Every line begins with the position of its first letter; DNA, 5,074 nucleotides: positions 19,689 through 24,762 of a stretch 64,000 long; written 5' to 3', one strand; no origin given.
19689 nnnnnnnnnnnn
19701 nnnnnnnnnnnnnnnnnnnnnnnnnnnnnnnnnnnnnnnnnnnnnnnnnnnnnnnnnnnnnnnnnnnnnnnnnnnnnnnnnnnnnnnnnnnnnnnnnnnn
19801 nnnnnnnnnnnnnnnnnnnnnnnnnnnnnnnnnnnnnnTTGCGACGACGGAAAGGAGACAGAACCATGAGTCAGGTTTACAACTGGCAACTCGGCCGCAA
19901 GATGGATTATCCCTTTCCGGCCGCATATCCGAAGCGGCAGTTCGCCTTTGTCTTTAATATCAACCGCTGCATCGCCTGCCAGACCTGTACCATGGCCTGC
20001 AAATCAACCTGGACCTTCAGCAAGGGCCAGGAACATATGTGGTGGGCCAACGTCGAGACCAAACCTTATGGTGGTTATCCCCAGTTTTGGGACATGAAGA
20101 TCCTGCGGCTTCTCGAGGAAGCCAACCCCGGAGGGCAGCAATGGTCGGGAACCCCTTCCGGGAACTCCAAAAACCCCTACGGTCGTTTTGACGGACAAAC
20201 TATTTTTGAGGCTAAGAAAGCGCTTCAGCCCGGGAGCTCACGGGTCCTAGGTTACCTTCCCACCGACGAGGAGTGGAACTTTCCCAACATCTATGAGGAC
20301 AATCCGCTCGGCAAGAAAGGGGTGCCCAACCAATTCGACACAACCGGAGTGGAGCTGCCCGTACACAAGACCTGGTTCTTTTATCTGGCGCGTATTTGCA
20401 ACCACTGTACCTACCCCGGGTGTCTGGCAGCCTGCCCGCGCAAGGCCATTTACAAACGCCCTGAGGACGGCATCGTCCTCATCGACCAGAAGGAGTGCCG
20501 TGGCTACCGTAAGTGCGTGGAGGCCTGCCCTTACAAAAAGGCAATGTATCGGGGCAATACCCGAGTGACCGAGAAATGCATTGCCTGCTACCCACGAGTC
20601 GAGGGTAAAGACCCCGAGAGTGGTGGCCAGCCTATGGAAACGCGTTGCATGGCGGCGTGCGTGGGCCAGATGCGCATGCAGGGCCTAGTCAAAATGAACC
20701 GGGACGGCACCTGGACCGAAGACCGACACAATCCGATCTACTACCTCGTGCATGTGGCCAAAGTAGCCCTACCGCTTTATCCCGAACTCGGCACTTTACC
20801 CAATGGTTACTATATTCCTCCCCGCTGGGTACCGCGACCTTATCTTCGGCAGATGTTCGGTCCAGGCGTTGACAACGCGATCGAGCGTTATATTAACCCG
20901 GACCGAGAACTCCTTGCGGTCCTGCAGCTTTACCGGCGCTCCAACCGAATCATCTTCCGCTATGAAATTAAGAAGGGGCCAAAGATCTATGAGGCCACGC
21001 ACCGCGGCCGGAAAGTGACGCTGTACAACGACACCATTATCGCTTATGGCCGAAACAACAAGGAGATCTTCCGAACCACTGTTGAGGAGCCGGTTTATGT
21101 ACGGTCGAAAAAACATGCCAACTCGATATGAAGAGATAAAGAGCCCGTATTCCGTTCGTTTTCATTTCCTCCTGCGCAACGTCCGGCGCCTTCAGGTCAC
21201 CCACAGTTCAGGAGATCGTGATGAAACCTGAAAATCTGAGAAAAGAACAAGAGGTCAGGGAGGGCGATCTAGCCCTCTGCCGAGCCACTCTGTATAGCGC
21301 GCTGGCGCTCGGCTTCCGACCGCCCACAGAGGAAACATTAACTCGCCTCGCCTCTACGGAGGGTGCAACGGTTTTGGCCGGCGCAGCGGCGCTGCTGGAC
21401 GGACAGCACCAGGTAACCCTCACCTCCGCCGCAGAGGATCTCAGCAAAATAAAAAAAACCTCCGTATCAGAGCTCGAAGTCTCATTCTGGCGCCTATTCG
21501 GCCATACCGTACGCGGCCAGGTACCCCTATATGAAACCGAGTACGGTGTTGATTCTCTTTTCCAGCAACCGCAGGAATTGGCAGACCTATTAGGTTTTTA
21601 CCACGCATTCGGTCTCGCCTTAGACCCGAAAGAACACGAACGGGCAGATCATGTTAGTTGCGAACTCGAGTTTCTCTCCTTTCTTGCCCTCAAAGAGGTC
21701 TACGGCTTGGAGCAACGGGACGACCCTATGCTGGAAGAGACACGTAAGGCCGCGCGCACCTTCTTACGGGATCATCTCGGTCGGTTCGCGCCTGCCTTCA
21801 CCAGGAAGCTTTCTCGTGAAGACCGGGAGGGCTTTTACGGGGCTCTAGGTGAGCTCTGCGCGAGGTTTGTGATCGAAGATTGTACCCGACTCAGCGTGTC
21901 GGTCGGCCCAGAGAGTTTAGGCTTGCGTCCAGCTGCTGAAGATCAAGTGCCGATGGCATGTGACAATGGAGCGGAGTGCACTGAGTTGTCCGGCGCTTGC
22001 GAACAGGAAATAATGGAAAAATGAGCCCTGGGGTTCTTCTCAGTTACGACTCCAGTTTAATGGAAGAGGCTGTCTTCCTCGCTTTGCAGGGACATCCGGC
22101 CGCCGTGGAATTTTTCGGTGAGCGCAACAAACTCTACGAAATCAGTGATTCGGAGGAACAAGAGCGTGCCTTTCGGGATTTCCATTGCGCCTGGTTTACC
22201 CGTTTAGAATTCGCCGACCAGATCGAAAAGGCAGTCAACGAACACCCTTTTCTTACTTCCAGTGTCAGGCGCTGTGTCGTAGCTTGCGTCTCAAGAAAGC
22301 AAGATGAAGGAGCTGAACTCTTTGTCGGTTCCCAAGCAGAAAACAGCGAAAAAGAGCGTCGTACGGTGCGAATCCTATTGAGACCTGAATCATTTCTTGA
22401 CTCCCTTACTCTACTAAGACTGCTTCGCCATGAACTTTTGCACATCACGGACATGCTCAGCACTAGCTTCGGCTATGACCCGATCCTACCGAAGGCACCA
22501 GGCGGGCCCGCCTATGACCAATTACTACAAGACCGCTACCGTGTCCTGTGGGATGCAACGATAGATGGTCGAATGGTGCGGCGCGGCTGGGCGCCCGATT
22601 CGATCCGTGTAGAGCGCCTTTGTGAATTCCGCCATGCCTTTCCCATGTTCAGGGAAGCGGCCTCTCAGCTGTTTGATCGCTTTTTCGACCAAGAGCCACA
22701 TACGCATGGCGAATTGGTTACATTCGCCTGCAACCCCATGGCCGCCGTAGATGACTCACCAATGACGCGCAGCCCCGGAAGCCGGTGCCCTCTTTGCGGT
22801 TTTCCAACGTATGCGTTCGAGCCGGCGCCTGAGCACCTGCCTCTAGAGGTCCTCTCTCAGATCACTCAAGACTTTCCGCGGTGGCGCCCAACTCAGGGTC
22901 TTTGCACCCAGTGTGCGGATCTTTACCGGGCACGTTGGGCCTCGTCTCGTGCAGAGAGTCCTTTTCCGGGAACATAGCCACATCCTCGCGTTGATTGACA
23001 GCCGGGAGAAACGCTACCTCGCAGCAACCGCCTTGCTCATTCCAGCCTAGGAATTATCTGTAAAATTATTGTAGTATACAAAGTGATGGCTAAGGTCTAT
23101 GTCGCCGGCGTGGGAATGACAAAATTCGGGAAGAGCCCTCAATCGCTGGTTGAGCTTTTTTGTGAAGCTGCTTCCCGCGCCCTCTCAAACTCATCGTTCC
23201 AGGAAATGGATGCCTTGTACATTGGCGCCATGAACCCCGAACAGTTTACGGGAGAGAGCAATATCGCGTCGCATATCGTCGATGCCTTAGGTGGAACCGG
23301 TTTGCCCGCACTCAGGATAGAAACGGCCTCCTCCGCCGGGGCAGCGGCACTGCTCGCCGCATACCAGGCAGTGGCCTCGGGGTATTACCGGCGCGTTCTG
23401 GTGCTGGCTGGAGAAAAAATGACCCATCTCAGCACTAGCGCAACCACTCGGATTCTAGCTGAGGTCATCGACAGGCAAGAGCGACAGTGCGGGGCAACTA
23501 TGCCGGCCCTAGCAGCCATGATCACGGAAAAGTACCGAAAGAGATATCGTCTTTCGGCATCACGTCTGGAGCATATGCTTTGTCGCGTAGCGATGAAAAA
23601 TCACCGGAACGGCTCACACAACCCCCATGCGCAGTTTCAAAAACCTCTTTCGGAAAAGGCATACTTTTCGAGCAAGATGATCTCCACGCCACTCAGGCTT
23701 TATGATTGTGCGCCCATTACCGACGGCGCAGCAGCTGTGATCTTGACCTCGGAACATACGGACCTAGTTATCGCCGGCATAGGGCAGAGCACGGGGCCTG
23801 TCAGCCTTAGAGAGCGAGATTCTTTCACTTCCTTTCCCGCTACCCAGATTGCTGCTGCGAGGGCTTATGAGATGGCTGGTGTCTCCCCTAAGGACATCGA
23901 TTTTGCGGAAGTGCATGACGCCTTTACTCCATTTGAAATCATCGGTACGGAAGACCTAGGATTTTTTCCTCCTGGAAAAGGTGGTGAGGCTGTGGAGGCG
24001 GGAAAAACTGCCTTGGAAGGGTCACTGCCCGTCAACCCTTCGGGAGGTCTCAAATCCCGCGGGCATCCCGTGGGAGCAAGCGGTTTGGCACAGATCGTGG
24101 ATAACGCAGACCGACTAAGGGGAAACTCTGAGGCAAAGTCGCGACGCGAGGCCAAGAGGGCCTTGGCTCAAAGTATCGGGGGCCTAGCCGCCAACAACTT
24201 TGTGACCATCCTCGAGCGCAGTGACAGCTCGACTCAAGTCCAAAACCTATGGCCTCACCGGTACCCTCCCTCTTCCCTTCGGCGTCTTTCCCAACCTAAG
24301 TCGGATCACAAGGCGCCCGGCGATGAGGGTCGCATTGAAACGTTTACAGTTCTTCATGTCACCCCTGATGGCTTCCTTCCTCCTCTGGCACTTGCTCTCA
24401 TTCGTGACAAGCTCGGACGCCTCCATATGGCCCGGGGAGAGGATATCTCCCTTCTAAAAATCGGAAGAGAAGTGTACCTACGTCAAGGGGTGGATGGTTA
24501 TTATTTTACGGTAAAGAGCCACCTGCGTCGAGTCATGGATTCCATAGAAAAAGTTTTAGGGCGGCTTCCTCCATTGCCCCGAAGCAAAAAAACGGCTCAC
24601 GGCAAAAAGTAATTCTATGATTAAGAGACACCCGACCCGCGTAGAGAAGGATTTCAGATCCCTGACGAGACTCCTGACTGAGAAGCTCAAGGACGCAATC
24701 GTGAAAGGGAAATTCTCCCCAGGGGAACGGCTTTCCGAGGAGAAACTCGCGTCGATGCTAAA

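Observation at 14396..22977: Periplasmic-type NXR/NarG-like Mo-enzyme module (gamma-alpha-small ORF-beta-chaperone-HExxH)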

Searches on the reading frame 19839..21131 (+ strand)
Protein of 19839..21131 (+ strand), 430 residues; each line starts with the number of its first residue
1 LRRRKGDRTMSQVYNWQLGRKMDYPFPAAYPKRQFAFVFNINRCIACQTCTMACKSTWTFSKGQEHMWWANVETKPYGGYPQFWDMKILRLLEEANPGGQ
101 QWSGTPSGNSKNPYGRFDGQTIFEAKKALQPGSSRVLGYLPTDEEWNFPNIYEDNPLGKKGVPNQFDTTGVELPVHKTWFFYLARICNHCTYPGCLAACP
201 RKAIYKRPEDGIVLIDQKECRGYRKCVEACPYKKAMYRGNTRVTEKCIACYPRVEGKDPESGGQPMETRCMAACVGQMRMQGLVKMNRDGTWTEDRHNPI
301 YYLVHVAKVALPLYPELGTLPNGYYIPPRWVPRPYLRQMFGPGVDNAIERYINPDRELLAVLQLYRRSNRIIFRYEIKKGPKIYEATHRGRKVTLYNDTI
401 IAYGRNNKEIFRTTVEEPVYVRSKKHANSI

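Call 4: search_protein_families(library=pfam, proteins=[window:19839-21131:+], max_evalue=0.01)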
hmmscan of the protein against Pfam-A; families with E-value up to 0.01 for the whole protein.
window:19839-21131:+ (430 aa): 8 families
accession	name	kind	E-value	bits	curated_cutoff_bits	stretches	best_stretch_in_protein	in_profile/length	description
PF13247.11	Fer4_11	-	1.4e-23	83.4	26.2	1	181-280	4-96/100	4Fe-4S dicluster domain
PF13237.11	Fer4_10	-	1.9e-09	37.8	25.5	1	184-231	6-53/53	4Fe-4S dicluster domain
PF12838.12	Fer4_7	-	1e-08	35.9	27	1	187-233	2-51/52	4Fe-4S dicluster domain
PF13187.11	Fer4_9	-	1.2e-06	28.9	27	1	187-233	2-50/52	4Fe-4S dicluster domain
PF12797.12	Fer4_2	-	0.00027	21.1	24.5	1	37-55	3-21/22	4Fe-4S binding domain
PF14697.11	Fer4_21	-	0.00062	20.3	35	1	187-235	8-56/59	4Fe-4S dicluster domain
PF13534.11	Fer4_17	-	0.0029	18.5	22.2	0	42-55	44-57/61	4Fe-4S dicluster domain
PF12837.12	Fer4_6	-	0.0053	17.1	25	0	38-55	3-20/24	4Fe-4S binding domain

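Call 5: search_protein_families(library=ncbifam, proteins=[window:19839-21131:+], max_evalue=0.01)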
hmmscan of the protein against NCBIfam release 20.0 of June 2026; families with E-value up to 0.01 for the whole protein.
window:19839-21131:+ (430 aa): 42 families (the best 25 are shown)
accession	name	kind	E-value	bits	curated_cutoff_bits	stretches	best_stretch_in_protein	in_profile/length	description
TIGR03478.1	DMSO_red_II_bet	subfamily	1.7e-73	247.3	480.7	1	32-332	1-258/321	DMSO reductase family type II enzyme, iron-sulfur subunit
NF042979.1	EthbenzDh_ebdB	equivalog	1.2e-58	198.7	740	1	32-329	18-278/354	ethylbenzene dehydrogenase subunit beta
TIGR01660.1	narH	equivalog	2.1e-51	174.9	524.05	3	176-288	172-276/492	nitrate reductase subunit beta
NF011569.0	PRK14993.1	equivalog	1.4e-26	93.5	416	2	181-326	94-222/244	tetrathionate reductase subunit TtrB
TIGR02951.1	DMSO_dmsB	equivalog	6.3e-26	91.3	214.1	2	168-278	46-147/161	DMSO/selenate family reductase complex B subunit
TIGR03149.1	cyt_nit_nrfC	equivalog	3e-18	66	377.6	1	182-253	89-160/225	cytochrome c nitrite reductase Fe-S protein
NF041715.1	arsenate_red_ArrB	equivalog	5.1e-17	62.2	450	1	177-235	47-104/233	arsenate respiratory reductase iron-sulfur subunit ArrB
NF045797.1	DsrO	equivalog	2.1e-16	60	200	1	183-255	99-182/235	sulfate reduction electron transfer complex DsrMKJOP subunit DsrO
NF008134.0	PRK10882.1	equivalog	4.9e-15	55.4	263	1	177-274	103-198/329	hydrogenase 2 operon protein HybA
NF045715.1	sulf_resp_HmcB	equivalog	7.9e-14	51.4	420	1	182-259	102-182/307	sulfate respiration complex iron-sulfur protein HmcB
TIGR01582.1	FDH-beta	equivalog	2.3e-12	46.6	334.7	1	179-259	86-166/283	formate dehydrogenase subunit beta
NF007382.0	PRK09898.1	equivalog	1.2e-11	44.6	213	1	180-250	116-186/208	ferredoxin-like protein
NF038355.1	FDH3_beta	equivalog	4.6e-11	43.1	240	1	186-245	53-111/180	formate dehydrogenase FDH3 subunit beta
NF007658.0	PRK10330.1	equivalog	5.4e-08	32.5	260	1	183-234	54-103/181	electron transport protein HydN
NF041782.1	mnquin_red_QrcC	equivalog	1.1e-07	31.7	400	1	180-235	58-116/239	menaquinone reductase iron-sulfur cluster-binding subunit QrcC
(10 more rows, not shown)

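Call 7: search_solved_structures(query=window:19839-21131:+, max_evalue=0.00001, show_alignments=1)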
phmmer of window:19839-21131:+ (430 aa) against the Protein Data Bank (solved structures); distinct sequences matched with E-value up to 0.00001: 10.
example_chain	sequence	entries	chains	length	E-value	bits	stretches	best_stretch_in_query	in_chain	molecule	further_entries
7b04_A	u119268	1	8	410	5.9e-176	588.9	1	10-430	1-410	Nitrite oxidoreductase subunit B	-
4ydd_B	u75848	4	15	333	1.8e-56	195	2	162-337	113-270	DMSO reductase family type II enzyme, iron-sulfur subunit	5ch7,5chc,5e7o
2ivf_B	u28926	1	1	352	1.7e-53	185.2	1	31-329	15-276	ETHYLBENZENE DEHYDROGENASE BETA-SUBUNIT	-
1q16_B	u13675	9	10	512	1.3e-48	169.2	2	175-289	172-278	Respiratory nitrate reductase 1 beta chain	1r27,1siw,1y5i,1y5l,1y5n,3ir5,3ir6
3egw_B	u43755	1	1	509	1.1e-47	166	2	175-289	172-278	Respiratory nitrate reductase 1 beta chain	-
1y4z_B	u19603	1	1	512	1.1e-47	166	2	175-289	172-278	Respiratory nitrate reductase 1 beta chain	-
2vpw_B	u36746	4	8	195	1.2e-10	43.9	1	186-260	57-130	NRFC PROTEIN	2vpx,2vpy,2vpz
6cz7_B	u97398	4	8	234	4.7e-09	38.7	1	180-237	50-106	4Fe-4S ferredoxin, iron-sulfur binding domain protein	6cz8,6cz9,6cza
4v4c_B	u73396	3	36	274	1.2e-08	37.4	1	184-274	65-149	Pyrogallol hydroxytransferase small subunit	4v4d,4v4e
1kqf_B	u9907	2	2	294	6.6e-07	31.6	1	186-259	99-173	FORMATE DEHYDROGENASE, NITRATE-INDUCIBLE, IRON-SULFUR SUBUNIT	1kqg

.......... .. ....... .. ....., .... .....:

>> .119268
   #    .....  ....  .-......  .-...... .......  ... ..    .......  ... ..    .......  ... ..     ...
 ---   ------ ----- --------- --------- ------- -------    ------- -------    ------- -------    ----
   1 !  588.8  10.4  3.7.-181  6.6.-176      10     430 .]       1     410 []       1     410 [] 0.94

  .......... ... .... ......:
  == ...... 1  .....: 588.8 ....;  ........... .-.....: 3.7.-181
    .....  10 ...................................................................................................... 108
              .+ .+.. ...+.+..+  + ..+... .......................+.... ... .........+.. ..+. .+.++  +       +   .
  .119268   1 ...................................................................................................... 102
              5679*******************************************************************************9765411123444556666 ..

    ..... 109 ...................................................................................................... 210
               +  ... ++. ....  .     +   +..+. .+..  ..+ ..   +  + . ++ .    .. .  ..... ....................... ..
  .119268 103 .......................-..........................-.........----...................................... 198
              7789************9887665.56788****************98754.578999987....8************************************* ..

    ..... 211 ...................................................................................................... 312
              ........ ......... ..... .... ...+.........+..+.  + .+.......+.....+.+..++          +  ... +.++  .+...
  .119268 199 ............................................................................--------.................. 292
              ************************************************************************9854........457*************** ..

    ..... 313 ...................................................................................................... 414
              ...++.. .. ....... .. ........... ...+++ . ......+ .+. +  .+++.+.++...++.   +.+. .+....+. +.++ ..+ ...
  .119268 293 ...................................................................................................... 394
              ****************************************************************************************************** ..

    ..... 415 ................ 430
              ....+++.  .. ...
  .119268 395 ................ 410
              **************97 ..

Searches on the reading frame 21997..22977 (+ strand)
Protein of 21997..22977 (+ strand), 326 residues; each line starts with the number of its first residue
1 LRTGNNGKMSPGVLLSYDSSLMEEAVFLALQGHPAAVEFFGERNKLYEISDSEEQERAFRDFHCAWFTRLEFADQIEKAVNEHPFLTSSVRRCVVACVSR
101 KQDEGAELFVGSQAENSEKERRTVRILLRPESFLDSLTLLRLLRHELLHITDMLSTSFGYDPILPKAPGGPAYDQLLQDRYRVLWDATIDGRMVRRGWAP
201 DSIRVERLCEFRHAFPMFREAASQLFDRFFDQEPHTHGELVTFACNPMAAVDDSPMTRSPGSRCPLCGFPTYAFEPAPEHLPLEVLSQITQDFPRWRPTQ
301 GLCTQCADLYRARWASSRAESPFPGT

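Call 4: search_protein_families(library=pfam, proteins=[window:21997-22977:+], max_evalue=0.01)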
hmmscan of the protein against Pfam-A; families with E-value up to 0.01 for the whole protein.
window:21997-22977:+ (326 aa): 0 families

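Call 5: search_protein_families(library=ncbifam, proteins=[window:21997-22977:+], max_evalue=0.01)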
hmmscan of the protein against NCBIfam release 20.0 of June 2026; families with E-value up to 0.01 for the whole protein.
window:21997-22977:+ (326 aa): 0 families

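Call 40: find_homologous_proteins(query=window:21997-22977:+, max_evalue=0.001)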
Query window:21997-22977:+ (326 aa): 772 proteins with E <= 0.001 among 1759 candidates; the best 120 are listed.
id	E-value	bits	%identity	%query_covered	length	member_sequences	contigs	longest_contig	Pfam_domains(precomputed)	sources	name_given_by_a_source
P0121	4.3e-217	738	100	98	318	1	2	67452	-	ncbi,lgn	ncbi:MAG: hypothetical protein ACE5HC_03000 [Candidatus Binatia bacterium]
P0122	1.2e-131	457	65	97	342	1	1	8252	-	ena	-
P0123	5.5e-127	442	63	96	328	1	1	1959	-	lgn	-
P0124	3.1e-125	436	65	92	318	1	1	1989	-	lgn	-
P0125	7.7e-122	425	60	98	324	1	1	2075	-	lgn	-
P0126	1.6e-121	424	60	96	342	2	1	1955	-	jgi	-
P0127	4.6e-121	422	63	92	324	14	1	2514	-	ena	-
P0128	5.7e-121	422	60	98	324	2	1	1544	-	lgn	-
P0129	1.6e-120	420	62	93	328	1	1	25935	-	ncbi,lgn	ncbi:MAG: hypothetical protein ACE5JU_06050 [Candidatus Binatia bacterium]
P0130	2.2e-120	420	59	96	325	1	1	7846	-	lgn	-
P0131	9.3e-120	418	63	95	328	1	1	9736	-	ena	-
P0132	1.4e-119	417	61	96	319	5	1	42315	-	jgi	-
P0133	1.7e-119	417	61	96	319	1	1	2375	-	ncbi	-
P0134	4.5e-119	416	58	100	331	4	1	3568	-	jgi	-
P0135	5.6e-119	415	59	96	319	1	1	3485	-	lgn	-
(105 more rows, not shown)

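Call 52: predict_structure(alignment_id=A1)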
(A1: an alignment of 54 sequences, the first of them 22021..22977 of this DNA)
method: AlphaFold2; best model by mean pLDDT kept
length: 318 residues; sequences in the alignment: 54
mean_pLDDT: 88.5   pTM: 0.75
mean pLDDT of the five models: 88.5, 88.3, 88.2, 86.7, 86.2
residues with pLDDT >= 90: 211; 70-90: 80; 50-70: 15; < 50: 12
segments of 3 or more residues with pLDDT < 50: 1-3, 245-249
pLDDT, mean of each block of 10 residues (from residue 1): 70 96 93 97 96 96 94 90 94 95 82 92 96 97 94 83 86 97 97 96 95 92 91 90 56 73 80 92 92 89 83 52
secondary structure, 60 per line:
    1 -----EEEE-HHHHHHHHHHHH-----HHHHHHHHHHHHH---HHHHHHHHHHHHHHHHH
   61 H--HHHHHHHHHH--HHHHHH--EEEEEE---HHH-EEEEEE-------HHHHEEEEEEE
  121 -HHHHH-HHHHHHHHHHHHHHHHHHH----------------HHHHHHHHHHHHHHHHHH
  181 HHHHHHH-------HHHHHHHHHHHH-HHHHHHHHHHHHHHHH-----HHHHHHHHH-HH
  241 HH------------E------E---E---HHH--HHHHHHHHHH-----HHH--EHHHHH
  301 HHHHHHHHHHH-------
elements in order: E6-9 H11-22 H28-40 H44-61 H64-73 H76-81 E84-89 E97-102 H110-113 E114-120 H122-126 H128-146 H163-187 H195-206 H208-223 H229-237 H239-242 H275-284 H296-311

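Call 63: search_protein_families(library=pfam, proteins=[window:22021-22977:+], max_evalue=0.01)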
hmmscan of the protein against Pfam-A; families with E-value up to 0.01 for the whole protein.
window:22021-22977:+ (318 aa): 0 families

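Call 83: find_encoding_contigs(protein=P0121, flank=3000, max_places=2)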
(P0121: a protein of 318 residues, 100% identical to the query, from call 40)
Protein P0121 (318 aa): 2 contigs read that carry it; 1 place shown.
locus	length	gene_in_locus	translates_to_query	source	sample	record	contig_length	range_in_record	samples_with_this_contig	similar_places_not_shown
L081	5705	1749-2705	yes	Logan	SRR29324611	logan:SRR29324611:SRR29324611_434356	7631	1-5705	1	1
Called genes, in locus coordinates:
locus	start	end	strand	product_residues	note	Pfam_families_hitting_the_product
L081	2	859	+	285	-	?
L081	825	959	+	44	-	-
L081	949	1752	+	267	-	PF02613:Nitrate_red_del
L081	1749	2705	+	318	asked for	-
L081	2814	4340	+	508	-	PF00108:Thiolase_N, PF02803:Thiolase_C, PF22691:Thiolase_C_1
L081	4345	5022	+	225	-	PF00392:GntR, PF07729:FCD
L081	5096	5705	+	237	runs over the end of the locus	PF00117:GATase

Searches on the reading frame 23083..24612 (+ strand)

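Call 4: search_protein_families(library=pfam, proteins=[window:23083-24612:+], max_evalue=0.01)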
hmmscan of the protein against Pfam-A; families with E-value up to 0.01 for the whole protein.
window:23083-24612:+ (509 aa): 6 families
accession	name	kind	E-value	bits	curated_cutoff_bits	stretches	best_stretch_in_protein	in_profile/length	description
PF22691.2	Thiolase_C_1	-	5.1e-42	143.5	28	1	235-379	2-144/144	Thiolase C-terminal domain-like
PF00108.29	Thiolase_N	-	1.8e-18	67.3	26.4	1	5-224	1-259/260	Thiolase, N-terminal domain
PF02803.24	Thiolase_C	-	3.1e-08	33.7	27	1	256-348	26-100/123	Thiolase, C-terminal domain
PF08545.16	ACP_syn_III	-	3.4e-05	24.1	24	1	79-115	3-39/80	3-Oxoacyl-[acyl-carrier-protein (ACP)] synthase III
PF00109.32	ketoacyl-synt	-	0.0033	17.5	20.8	1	57-123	149-214/252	Beta-ketoacyl synthase, N-terminal domain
PF01796.24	OB_ChsH2_C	-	0.01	16.2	27.1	0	412-445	5-39/65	ChsH2, C-terminal OB-fold domain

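Call 5: search_protein_families(library=ncbifam, proteins=[window:23083-24612:+], max_evalue=0.01)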
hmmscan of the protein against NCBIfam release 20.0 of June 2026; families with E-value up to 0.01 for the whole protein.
window:23083-24612:+ (509 aa): 31 families (the best 25 are shown)
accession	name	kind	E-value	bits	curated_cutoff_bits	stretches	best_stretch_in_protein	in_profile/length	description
NF004720.0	PRK06064.1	subfamily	8.6e-110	367.1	420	1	2-379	1-387/389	thiolase domain-containing protein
NF053570.1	AcCoTHIOL_METTL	equivalog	5.9e-88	295.3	600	1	2-379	1-383/385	acetyl-CoA acetyltransferase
NF005704.0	PRK07516.1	subfamily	1.5e-80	271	412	1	3-380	2-388/389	thiolase domain-containing protein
NF004810.0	PRK06157.1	equivalog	2.5e-74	250.8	403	1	2-376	6-394/400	acetyl-CoA acetyltransferase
NF009228.0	PRK12578.1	subfamily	2.4e-71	240.4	485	1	1-379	1-387/387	thiolase domain-containing protein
NF006102.0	PRK08256.1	subfamily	5.6e-63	213.3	436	1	1-380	1-393/394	lipid-transfer protein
NF004936.0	PRK06289.1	equivalog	4.6e-57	193.6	375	1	1-378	1-402/405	acetyl-CoA acetyltransferase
NF006180.0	PRK08313.1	subfamily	4.9e-57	193.5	514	1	2-376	3-381/389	thiolase domain-containing protein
NF004982.0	PRK06365.1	equivalog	1.8e-55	188.7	695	2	247-380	288-429/430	thiolase domain-containing protein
NF004715.0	PRK06059.1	equivalog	1.6e-50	172.3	424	2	2-226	3-225/399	lipid-transfer protein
NF053628.1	BnzsclthlBbsBGT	equivalog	1e-46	159.5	750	1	2-351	4-353/389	benzoylsuccinyl-CoA thiolase subunit BbsB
NF004811.0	PRK06158.1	subfamily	1.1e-42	146.4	421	1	4-380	9-381/384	acetyl-CoA acetyltransferase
NF005892.0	PRK07855.1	subfamily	8.1e-41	140.2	469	1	4-359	7-371/390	lipid-transfer protein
NF004721.0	PRK06065.1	equivalog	6.2e-39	134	455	1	3-377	10-391/393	thiolase domain-containing protein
NF004722.0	PRK06066.1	equivalog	1.2e-35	123.2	516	1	2-369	3-374/385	thiolase domain-containing protein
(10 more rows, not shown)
